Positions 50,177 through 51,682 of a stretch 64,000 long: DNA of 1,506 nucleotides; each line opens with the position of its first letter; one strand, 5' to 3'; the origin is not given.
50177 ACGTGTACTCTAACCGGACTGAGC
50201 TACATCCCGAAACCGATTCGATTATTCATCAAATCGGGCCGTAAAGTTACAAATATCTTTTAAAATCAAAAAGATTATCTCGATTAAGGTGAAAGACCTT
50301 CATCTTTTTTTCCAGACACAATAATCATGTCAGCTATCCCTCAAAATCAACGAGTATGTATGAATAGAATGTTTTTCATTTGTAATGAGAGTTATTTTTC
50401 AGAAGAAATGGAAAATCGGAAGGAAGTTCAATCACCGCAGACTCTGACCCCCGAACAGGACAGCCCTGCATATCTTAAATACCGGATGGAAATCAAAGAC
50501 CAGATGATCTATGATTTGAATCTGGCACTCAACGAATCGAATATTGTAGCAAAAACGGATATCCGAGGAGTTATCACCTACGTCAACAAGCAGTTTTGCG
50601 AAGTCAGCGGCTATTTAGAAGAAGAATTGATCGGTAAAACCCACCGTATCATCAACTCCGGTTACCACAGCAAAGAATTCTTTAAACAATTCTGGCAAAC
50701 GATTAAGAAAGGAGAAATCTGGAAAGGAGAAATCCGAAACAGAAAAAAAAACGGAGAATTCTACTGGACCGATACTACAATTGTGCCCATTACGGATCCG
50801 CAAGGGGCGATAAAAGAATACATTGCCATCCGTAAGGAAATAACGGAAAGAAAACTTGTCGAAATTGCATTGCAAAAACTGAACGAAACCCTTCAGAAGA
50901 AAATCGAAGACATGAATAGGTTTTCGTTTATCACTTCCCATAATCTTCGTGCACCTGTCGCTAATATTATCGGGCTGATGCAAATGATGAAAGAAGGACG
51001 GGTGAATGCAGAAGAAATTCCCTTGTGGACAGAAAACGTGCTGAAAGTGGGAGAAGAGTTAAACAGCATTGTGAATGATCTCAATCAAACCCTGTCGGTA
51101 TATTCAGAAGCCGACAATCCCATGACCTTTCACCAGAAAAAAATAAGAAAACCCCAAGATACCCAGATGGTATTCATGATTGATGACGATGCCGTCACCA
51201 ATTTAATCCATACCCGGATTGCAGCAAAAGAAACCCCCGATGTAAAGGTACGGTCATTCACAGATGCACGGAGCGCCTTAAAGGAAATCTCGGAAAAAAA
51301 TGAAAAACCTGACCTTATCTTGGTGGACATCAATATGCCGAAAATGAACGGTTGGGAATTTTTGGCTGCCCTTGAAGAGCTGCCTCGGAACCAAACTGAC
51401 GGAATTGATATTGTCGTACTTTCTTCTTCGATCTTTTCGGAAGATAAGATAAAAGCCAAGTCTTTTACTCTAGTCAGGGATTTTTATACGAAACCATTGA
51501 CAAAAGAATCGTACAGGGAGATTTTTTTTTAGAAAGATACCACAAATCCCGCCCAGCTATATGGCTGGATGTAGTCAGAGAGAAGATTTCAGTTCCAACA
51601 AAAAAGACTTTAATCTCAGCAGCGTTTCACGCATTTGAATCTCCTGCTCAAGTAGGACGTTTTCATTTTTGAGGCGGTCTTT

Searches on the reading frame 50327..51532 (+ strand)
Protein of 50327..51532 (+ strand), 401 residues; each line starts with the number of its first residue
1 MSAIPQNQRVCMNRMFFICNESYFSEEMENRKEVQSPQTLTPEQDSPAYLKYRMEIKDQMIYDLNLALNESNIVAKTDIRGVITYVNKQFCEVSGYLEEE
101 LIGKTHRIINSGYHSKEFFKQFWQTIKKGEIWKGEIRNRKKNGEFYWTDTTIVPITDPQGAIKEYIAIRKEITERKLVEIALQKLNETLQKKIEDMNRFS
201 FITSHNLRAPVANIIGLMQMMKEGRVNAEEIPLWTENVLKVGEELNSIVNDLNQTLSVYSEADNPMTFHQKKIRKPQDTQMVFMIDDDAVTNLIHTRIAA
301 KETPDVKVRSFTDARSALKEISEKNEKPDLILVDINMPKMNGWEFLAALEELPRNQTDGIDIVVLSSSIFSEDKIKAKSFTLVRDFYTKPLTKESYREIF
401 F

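Call 4: search_protein_families(library=pfam, proteins=[window:50327-51532:+], max_evalue=0.01)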
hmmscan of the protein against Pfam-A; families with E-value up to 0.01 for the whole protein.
window:50327-51532:+ (401 aa): 7 families
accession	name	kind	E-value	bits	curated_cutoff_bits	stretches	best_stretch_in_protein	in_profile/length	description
PF08447.18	PAS_3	-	5.7e-16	59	25.6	1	84-168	2-88/89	PAS fold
PF13426.13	PAS_9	-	2.3e-15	57.2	27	1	74-174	4-103/103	PAS domain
PF00072.30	Response_reg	-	2.8e-14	53.7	30.2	1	282-395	1-105/111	Response regulator receiver domain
PF00989.32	PAS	-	7.9e-13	48.8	22.6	1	77-168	17-109/113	PAS fold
PF08448.16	PAS_4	-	1.3e-09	38.7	23.1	1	75-176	9-109/110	PAS fold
PF00512.31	HisKA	-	5.8e-05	23.5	26.9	1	202-253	8-58/66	His Kinase A (phospho-acceptor) domain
PF13188.13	PAS_8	-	0.0036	17.6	21.8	1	77-114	17-55/65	PAS domain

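Call 5: search_protein_families(library=ncbifam, proteins=[window:50327-51532:+], max_evalue=0.01)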
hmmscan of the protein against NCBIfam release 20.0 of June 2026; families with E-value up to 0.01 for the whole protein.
window:50327-51532:+ (401 aa): 74 families (the best 25 are shown)
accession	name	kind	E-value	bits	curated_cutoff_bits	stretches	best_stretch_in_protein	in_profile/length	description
NF045675.1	PhdiestaseDibA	equivalog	2.9e-25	88.7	980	1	74-186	91-203/623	phosphodiesterase DibA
TIGR02938.1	nifL_nitrog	equivalog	1.8e-19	69.7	242.45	1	74-184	17-127/494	nitrogen fixation negative regulator NifL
TIGR00229.1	sensory_box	domain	9.8e-18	64.5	22.9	1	67-180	10-124/126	PAS domain S-box protein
NF052652.1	YtvA_fam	equivalog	2.8e-14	53.3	250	1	83-191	25-133/243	YtvA family blue-light photoreceptor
NF008302.0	PRK11091.1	equivalog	2.8e-13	48.9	838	2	83-252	177-338/779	aerobic respiration two-component sensor histidine kinase ArcB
NF010076.0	PRK13557.1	subfamily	2.9e-13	49.1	631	1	83-222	55-189/540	histidine kinase famiy protein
NF052573.1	HisKinEspAMyxo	equivalog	5.6e-12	44.5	1400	2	74-184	267-377/755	serine histidine kinase EspA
NF011874.0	PRK15347.1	equivalog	2.9e-11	42.2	852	1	282-395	693-801/921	two component system sensor kinase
NF052306.1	BluLightHisKinLov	equivalog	3.6e-11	42.5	450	1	83-190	47-153/334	blue-light-activated histidine kinase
NF010077.0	PRK13559.1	subfamily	3.6e-11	42.5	361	1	83-229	68-206/364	hypothetical protein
TIGR02956.1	TMAO_torS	equivalog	1.9e-10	39.6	676.5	1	272-395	694-811/967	TMAO reductase system sensor histidine kinase/response regulator TorS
NF052574.1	HisKinEspCMyxo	equivalog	2e-09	36.2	1200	1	79-182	304-408/785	serine histidine kinase EspC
NF001965.0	PRK00742.1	subfamily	8.7e-09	35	293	1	282-378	6-95/357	chemotaxis-specific protein-glutamate methyltransferase CheB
NF049963.1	RespRegFlgRCampy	domain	1.1e-08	34.4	750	1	287-395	7-104/429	fla regulon two-component system response regulator FlgR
NF047465.1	hybrid_HK_LvrA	exception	1.1e-08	33.5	1200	1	180-228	584-635/819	hybrid histidine kinase/response regulator LvrA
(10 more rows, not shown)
